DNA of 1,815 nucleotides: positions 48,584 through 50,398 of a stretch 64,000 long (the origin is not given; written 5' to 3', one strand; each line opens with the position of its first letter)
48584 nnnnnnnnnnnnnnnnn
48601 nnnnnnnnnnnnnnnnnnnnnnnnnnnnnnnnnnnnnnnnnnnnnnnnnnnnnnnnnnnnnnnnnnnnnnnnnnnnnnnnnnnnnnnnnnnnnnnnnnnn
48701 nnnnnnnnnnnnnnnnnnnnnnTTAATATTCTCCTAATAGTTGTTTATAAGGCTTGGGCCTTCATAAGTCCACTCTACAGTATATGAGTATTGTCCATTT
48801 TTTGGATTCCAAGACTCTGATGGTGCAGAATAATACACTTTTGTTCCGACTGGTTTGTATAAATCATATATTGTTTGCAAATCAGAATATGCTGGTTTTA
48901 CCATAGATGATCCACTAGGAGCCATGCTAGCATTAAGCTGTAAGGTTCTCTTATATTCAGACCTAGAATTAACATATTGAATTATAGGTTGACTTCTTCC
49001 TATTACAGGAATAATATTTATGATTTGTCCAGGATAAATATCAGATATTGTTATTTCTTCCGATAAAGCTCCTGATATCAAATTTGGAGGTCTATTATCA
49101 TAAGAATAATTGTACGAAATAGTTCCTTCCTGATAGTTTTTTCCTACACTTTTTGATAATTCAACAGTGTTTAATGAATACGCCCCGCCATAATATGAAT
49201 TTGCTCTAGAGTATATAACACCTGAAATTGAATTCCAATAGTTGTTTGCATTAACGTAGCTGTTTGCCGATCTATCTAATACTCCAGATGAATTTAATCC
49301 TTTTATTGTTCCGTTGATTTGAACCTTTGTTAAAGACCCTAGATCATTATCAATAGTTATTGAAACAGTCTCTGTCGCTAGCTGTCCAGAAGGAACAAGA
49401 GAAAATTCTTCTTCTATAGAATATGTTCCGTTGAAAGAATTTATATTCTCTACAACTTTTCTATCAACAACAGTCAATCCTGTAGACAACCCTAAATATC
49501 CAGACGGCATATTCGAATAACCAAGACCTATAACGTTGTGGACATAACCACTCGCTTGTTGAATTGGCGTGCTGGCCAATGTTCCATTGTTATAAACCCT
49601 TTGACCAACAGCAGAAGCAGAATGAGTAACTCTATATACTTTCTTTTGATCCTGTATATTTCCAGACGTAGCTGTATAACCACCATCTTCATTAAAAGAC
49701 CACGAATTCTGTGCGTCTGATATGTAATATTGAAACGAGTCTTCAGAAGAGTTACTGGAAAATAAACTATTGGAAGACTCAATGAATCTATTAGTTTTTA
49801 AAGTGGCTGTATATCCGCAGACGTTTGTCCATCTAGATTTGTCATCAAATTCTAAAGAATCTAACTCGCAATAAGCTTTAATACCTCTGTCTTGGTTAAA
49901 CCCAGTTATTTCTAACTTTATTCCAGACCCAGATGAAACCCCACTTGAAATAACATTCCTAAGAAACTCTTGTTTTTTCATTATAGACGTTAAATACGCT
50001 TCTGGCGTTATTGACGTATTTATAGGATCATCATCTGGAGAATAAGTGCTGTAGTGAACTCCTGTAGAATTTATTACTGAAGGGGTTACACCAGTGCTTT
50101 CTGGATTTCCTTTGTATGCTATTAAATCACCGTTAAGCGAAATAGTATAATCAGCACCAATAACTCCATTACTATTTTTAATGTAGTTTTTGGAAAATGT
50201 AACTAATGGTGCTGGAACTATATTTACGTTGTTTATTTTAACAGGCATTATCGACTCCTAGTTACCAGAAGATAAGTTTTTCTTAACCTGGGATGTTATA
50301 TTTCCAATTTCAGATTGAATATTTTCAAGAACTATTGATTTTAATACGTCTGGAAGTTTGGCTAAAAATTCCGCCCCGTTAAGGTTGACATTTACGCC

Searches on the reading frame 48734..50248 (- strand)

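Call 10: search_protein_families(library=phrogs, proteins=[window:48734-50248:-], max_evalue=0.001)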
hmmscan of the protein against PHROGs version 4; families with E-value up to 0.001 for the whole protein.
window:48734-50248:- (504 aa): 0 families

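Call 49: search_protein_families(library=pfam, proteins=[window:48734-50248:-], max_evalue=0.1)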
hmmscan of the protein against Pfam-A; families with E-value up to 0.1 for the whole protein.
window:48734-50248:- (504 aa): 1 family
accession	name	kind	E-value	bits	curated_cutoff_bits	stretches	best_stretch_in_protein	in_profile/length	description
PF19330.4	DNER_C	-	0.084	13.5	27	0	53-80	73-100/105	Delta and Notch-like EGF-related receptor C-terminus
